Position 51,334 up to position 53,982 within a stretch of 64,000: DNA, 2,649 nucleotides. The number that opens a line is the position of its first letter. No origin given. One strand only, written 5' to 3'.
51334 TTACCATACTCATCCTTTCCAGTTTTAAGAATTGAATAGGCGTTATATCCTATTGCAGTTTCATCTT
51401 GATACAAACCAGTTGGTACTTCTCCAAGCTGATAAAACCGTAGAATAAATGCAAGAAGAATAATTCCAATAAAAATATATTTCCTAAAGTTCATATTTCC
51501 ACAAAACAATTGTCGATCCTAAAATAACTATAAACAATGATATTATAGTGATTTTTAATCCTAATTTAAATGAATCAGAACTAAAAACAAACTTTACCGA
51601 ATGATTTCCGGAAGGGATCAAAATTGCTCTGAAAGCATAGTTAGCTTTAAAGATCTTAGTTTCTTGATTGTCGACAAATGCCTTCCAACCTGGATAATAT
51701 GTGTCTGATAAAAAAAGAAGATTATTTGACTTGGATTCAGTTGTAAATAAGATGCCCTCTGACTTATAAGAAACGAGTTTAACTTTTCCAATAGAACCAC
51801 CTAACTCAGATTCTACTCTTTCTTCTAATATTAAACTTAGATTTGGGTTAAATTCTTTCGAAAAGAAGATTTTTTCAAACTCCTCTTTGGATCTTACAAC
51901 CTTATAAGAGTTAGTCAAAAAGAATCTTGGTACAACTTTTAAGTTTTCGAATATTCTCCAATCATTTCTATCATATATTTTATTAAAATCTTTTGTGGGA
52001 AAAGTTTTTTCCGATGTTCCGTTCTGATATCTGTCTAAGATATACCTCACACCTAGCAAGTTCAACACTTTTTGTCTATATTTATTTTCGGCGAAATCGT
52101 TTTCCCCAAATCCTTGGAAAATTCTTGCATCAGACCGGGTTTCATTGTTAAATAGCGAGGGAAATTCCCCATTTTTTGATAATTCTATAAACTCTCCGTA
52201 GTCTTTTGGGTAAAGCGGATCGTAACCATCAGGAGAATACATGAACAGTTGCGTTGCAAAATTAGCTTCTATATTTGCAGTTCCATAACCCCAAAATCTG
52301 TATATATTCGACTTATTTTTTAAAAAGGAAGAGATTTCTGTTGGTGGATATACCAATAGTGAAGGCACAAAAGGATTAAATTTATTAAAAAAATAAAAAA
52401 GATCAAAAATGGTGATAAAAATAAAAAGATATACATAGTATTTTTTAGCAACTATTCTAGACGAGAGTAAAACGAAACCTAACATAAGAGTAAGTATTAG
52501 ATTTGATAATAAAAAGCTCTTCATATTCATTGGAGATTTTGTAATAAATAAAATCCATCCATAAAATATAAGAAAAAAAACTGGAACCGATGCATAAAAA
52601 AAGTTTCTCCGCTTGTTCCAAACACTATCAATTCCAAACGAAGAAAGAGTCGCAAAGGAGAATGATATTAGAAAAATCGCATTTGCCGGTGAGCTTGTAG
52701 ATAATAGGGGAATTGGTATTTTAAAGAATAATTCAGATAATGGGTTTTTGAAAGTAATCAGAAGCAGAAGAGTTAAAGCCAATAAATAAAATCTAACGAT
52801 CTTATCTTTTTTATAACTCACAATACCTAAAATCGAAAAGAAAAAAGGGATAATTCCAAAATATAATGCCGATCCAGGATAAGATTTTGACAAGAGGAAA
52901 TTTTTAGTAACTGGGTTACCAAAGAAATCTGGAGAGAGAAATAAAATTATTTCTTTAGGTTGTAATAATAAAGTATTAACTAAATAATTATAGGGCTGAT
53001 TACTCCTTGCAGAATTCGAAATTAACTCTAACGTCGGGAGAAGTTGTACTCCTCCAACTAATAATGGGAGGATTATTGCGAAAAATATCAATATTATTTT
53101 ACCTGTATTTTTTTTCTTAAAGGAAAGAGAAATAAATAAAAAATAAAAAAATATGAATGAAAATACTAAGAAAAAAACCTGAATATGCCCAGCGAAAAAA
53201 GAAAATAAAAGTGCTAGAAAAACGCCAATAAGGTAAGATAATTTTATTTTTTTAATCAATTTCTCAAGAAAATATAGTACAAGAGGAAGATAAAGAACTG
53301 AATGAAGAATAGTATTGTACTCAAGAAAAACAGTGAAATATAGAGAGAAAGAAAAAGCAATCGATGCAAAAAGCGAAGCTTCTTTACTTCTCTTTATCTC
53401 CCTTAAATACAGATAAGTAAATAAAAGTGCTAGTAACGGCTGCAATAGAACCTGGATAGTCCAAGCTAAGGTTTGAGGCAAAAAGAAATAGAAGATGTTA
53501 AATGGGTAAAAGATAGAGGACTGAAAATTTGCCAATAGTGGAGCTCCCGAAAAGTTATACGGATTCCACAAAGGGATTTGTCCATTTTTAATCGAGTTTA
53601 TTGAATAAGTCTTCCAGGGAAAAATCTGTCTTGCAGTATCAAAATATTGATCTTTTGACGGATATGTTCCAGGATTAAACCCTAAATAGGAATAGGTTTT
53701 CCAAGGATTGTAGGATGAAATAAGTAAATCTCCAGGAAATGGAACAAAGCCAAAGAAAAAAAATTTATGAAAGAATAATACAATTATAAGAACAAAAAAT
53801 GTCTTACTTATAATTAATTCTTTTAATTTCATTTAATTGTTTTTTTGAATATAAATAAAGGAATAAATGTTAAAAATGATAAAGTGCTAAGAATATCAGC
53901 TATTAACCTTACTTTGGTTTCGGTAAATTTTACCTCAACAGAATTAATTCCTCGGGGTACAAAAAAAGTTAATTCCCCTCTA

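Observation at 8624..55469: Uncharacterised family C (HDG...PRW...GYG) looks like a short, divergent YfhO relative sharing the YfhO C-terminal YFPGW module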

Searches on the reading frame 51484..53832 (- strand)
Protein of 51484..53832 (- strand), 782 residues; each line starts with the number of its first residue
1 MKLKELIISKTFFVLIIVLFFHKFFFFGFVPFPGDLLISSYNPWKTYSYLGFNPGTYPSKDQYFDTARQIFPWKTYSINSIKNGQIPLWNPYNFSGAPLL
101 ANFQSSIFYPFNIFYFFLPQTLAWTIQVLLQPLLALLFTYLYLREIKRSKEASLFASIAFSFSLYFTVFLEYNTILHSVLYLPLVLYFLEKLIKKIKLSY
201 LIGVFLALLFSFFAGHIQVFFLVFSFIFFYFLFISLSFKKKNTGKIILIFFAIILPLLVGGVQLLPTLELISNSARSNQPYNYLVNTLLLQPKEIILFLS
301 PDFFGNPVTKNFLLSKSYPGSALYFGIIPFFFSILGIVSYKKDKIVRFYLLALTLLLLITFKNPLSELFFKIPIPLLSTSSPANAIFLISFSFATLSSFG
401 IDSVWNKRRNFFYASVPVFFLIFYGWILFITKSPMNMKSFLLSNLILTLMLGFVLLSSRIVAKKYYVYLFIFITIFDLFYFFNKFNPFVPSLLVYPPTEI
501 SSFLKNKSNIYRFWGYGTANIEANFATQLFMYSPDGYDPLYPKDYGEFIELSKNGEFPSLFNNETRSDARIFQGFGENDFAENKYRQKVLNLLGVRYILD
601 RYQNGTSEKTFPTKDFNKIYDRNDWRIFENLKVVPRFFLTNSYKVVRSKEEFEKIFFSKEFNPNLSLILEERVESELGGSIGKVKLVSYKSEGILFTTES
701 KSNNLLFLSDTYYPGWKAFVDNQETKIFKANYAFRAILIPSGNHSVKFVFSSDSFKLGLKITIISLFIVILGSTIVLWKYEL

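Call 4: search_protein_families(library=pfam, proteins=[window:51484-53832:-], max_evalue=1)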
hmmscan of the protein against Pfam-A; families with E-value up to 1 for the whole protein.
window:51484-53832:- (782 aa): 2 families
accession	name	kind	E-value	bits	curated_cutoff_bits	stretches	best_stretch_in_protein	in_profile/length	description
PF09586.16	YfhO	-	2.7e-25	89.4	28.5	2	683-762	755-835/835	Bacterial membrane protein YfhO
PF20176.3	DUF6541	-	0.94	8.1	29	0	122-268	185-339/646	Family of unknown function (DUF6541)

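Call 5: search_protein_families(library=ncbifam, proteins=[window:51484-53832:-], max_evalue=1)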
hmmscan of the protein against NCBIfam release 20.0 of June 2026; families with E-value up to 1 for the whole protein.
window:51484-53832:- (782 aa): 2 families
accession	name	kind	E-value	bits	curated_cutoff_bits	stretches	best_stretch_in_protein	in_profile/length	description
NF047590.1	GlcsyltransPgfM2Strep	equivalog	1.2e-07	30.4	1500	1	699-771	803-875/884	glycosyltransferase PgfM2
NF047589.1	GlcsyltransPgfM1Strep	equivalog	3.9e-06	25.2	1400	1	703-771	881-949/955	glycosyltransferase PgfM1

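Call 48: find_homologous_proteins(query=window:51484-53832:-, max_evalue=0.00001)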
Query window:51484-53832:- (782 aa): 2172 proteins with E <= 0.00001 among 8000 candidates; the best 120 are listed.
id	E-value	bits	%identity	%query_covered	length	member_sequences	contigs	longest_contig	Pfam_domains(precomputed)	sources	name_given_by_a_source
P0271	0.0e+0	1698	100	100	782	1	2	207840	PF09586.17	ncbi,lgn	-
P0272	2.0e-292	991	59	97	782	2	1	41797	PF09586.17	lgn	-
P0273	1.9e-256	872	51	99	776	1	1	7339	PF09586.17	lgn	-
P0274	1.6e-250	852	51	99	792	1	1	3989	PF09586.17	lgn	-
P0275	6.8e-250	850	53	96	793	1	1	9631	PF09586.17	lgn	-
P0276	6.5e-248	843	52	97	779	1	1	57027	PF09586.17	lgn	-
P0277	1.5e-246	839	49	98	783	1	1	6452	PF09586.17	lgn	-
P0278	3.1e-246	838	51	100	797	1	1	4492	PF09586.17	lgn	-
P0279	1.9e-245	835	52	96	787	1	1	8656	PF09586.17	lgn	-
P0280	2.0e-244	832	51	97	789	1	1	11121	PF09586.17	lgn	-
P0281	3.2e-244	831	50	98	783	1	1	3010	PF09586.17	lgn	-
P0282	6.4e-244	830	51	97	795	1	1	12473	PF09586.17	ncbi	ncbi:MAG: YfhO family protein [Candidatus Pacearchaeota archaeon]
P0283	4.1e-242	824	50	97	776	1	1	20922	PF09586.17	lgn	-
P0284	2.0e-241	822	51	97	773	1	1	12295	PF09586.17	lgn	-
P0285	3.9e-241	821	50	100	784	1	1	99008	PF09586.17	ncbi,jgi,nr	ncbi:hypothetical protein C4559_03200 [Candidatus Microgenomates bacterium]|nr:MAG: hypothetical pro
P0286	8.2e-240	817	51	97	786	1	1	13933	PF09586.17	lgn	-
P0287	1.7e-239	816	49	98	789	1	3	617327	PF09586.17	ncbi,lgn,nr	ncbi:MAG: YfhO family protein [Candidatus Levybacteria bacterium]|nr:YfhO family protein [Candidatus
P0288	3.8e-239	814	50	100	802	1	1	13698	PF09586.17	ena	-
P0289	3.9e-239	814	51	100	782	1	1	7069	PF09586.17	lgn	-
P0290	5.7e-238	811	50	99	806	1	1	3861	PF09586.17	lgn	-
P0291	2.4e-237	808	50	95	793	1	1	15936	PF09586.17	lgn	-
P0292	1.4e-236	806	49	96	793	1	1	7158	PF09586.17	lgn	-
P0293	1.5e-236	806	49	98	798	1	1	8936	PF09586.17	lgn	-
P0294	1.7e-236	806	49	99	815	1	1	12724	PF09586.17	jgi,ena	-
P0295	3.0e-236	805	49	99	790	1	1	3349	PF09586.17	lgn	-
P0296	3.1e-236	805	50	98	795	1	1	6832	PF09586.17,PF09852.16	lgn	-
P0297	6.2e-236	804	49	100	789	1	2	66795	PF09586.17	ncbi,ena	-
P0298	1.0e-235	803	49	98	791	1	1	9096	PF09586.17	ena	-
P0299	1.2e-235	803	50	96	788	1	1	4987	PF09586.17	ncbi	ncbi:MAG: YfhO family protein [Candidatus Levyibacteriota bacterium]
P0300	1.7e-235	802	49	97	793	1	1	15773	PF09586.17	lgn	-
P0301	2.2e-235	802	47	98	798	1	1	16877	PF09586.17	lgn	-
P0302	4.7e-235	801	48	99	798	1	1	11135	PF09586.17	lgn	-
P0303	5.6e-235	801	52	99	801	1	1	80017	PF09586.17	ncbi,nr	ncbi:MAG: YfhO family protein [Candidatus Levybacteria bacterium]|nr:YfhO family protein [Candidatus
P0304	8.4e-235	800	48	99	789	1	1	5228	PF09586.17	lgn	-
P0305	9.9e-235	800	48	95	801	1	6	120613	PF09586.17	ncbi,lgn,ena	ncbi:MAG: YfhO family protein [Patescibacteria group bacterium]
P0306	2.4e-233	795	47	98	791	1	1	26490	PF09586.17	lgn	-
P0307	3.1e-233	795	48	99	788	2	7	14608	PF09586.17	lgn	-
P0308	2.6e-232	792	49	99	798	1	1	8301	PF09586.17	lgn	-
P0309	1.1e-231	790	49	98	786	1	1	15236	PF09586.17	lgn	-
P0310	1.2e-231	790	48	93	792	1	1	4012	PF09586.17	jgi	-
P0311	1.2e-231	790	49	98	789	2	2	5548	PF09586.17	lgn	-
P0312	1.9e-231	789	49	99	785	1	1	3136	PF09586.17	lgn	-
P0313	3.0e-231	788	48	96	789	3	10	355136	PF09586.17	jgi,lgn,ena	-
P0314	4.1e-231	788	46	98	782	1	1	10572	PF09586.17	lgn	-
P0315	4.9e-231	788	50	99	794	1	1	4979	PF09586.17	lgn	-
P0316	3.9e-230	785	47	99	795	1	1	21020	PF09586.17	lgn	-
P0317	1.1e-229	783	49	97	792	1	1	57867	PF09586.17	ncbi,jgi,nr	ncbi:hypothetical protein C4577_05965 [Candidatus Parcubacteria bacterium]|nr:MAG: hypothetical prot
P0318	1.9e-229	782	47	99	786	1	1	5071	PF09586.17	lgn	-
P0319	4.1e-229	781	48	98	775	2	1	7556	PF09586.17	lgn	-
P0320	9.3e-229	780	52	52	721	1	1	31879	PF09586.17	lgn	-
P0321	1.2e-228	780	46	100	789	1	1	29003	PF09586.17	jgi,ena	-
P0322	1.3e-228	780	47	98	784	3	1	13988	PF09586.17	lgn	-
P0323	1.9e-228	779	46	98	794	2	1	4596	PF09586.17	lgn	-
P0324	2.5e-228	779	49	94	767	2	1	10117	PF09586.17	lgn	-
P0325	1.3e-227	776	48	97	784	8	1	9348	PF09586.17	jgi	-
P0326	1.4e-227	776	48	99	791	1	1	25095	PF09586.17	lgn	-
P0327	1.6e-227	776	46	98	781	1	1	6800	PF09586.17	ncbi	-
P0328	1.8e-225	769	48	99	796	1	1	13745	PF09586.17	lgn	-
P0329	4.5e-225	768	47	97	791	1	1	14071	PF09586.17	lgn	-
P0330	8.4e-225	767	47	94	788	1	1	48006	PF09586.17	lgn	-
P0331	4.2e-224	765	47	97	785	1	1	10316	PF09586.17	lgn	-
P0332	1.7e-223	763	47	100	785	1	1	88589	PF09586.17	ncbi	-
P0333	1.8e-223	763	48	98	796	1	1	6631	PF09586.17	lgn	-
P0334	1.9e-223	762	47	98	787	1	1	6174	PF09586.17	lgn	-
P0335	1.7e-222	759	48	98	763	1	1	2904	PF09586.17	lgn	-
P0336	8.5e-222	757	47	99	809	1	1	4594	PF09586.17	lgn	-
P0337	8.5e-222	757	47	98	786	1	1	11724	PF09586.17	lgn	-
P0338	1.9e-221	756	48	98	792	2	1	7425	PF09586.17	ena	-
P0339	2.0e-221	756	48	100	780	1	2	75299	PF09586.17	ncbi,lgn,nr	ncbi:MAG: YfhO family protein [Candidatus Levybacteria bacterium]|nr:YfhO family protein [Candidatus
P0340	2.2e-221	756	47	97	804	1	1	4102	PF09586.17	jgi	-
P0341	2.3e-221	756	46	98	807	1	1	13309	PF09586.17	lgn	-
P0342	4.6e-221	755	48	96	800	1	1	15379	PF09586.17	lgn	-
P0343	5.9e-221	754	46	99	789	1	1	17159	PF09586.17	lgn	-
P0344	1.0e-220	753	47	99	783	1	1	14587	PF09586.17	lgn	-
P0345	1.5e-220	753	46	96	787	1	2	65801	PF09586.17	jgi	jgi:uncharacterized membrane protein YfhO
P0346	2.1e-220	752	48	98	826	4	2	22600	PF09586.17,PF24677.2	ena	-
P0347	5.0e-220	751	44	98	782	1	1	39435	PF09586.17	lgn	-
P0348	5.6e-220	751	47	98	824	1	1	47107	PF09586.17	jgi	-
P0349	5.7e-220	751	47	99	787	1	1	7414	PF09586.17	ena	-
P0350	6.3e-220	751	46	97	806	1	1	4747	PF09586.17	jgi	-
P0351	8.6e-220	750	45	99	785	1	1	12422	PF09586.17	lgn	-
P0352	9.4e-220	750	49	94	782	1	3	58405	PF09586.17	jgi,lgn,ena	-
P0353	1.3e-219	750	49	98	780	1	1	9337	PF09586.17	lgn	-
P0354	1.7e-219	749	48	95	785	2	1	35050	PF09586.17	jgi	-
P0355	3.6e-219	748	46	97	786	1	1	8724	PF09586.17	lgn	-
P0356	5.0e-219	748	46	98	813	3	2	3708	PF09586.17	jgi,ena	-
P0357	9.9e-219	747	46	99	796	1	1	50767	PF19510.6,PF09586.17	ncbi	-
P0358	1.0e-218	747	46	99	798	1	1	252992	PF09586.17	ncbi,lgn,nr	ncbi:MAG: YfhO family protein [Candidatus Levybacteria bacterium]|nr:YfhO family protein [Candidatus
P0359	1.6e-218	746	47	97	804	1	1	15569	PF09586.17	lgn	-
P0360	6.4e-218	744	46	96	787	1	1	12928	PF09586.17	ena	-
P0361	8.0e-218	744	48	96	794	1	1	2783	PF09586.17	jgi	jgi:hypothetical protein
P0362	8.9e-218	744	46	98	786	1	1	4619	PF09586.17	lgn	-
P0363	2.2e-217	742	45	97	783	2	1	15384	PF09586.17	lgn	-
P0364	2.8e-217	742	46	97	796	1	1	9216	PF09586.17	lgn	-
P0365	2.8e-217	742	46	98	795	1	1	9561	PF09586.17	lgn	-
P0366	2.9e-217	742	47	98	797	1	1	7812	PF09586.17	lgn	-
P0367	3.2e-217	742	47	96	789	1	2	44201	PF09586.17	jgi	-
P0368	1.1e-216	740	47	98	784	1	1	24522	PF09586.17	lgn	-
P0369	1.1e-216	740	46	95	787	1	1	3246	PF09586.17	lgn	-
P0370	1.9e-216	739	48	99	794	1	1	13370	PF09586.17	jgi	jgi:hypothetical protein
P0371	1.9e-216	739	45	98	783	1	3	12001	PF09586.17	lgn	-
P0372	4.4e-216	738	46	98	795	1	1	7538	PF09586.17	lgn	-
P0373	4.9e-216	738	47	97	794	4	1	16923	PF09586.17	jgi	-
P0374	5.8e-216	738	45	98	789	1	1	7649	PF09586.17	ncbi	-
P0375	8.0e-216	737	46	98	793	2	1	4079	PF09586.17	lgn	-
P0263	1.1e-215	737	45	98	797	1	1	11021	PF09586.17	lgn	-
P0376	1.2e-215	737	46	94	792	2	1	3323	PF09586.17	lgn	-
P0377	1.3e-215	737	46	97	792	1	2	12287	PF09586.17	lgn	-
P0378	1.5e-215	736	46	98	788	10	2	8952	PF09586.17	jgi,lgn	-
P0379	2.1e-215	736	47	98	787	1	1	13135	PF09586.17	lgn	-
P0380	2.3e-215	736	47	97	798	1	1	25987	PF09586.17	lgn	-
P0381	2.5e-215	736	47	99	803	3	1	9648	PF09586.17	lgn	-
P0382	2.7e-215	736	45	99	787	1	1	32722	PF09586.17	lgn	-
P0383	3.2e-215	735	48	98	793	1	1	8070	PF09586.17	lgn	-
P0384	9.8e-215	734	45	98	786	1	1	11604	PF09586.17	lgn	-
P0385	1.7e-214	733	46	99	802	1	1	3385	PF09586.17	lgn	-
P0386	1.9e-214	733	45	96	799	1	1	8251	PF09586.17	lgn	-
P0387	2.3e-214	732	46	96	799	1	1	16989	PF09586.17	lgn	-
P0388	2.4e-214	732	45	98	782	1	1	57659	PF09586.17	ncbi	ncbi:YfhO family protein [Patescibacteria group bacterium]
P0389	2.6e-214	732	45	97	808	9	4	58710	PF09586.17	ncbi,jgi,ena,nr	ncbi:MAG: hypothetical protein A3D74_02810 [Candidatus Levybacteria bacterium RIFCSPHIGHO2_02_FULL_3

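Call 55: find_encoding_contigs(protein=P0271, flank=3000, max_places=3)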
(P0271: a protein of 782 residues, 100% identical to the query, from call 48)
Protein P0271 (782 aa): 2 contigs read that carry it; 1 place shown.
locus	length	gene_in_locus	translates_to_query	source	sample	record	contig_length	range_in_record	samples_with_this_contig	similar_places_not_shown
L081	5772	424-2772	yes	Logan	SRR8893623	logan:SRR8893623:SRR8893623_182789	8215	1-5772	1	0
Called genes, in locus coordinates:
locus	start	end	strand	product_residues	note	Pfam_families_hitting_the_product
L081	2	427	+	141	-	?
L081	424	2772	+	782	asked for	PF09586:YfhO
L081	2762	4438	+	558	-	PF13231:PMT_2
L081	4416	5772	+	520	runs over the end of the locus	PF10131:PTPS_related (weak), PF09586:YfhO (faint)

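Call 59: predict_structure(alignment_id=A6)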
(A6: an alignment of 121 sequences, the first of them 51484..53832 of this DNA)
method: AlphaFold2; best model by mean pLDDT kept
length: 782 residues; sequences in the alignment: 121
mean_pLDDT: 94.1   pTM: 0.93
mean pLDDT of the five models: 94.1, 93.8, 93.3, 92.7, 92.6
residues with pLDDT >= 90: 673; 70-90: 102; 50-70: 7; < 50: 0
segments of 3 or more residues with pLDDT < 50: none
pLDDT, mean of each block of 10 residues (from residue 1): 94 98 98 95 96 94 80 94 94 90 92 97 97 98 97 98 96 95 99 97 98 95 98 93 94 98 95 87 92 95 86 86 95 94 96 97 95 82 95 98 83 91 95 92 92 87 90 96 95 96 94 96 93 84 93 94 83 91 96 97 94 97 96 97 97 98 97 94 95 96 97 96 98 98 98 96 98 95 83
secondary structure, 60 per line:
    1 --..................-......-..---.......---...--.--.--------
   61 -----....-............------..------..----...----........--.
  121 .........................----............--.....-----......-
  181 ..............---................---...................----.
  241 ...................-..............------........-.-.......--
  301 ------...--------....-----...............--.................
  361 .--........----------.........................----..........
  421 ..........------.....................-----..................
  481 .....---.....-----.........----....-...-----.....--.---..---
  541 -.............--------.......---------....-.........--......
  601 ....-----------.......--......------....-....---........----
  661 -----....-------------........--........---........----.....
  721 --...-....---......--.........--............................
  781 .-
elements in order (helices of 4 or more, strands of 3 or more residues): H3-20 H22-27 H34-40 H66-69 H71-82 H110-117 H120-145 H150-161 H164-168 H174-179 H181-194 H198-213 H217-235 H240-259 H261-273 H281-288 H292-298 H318-321 H327-341 H344-360 H364-371 H382-406 H411-430 H437-457 H463-485 H499-507 E512-515 H525-529 H543-554 H563-567 H579-582 H584-592 E595-601 E616-622 E625-630 E637-640 E642-645 H649-656 E666-669 E683-690 E693-700 E704-711 E716-720 E723-725 E727-730 E734-739 E742-750 H753-781
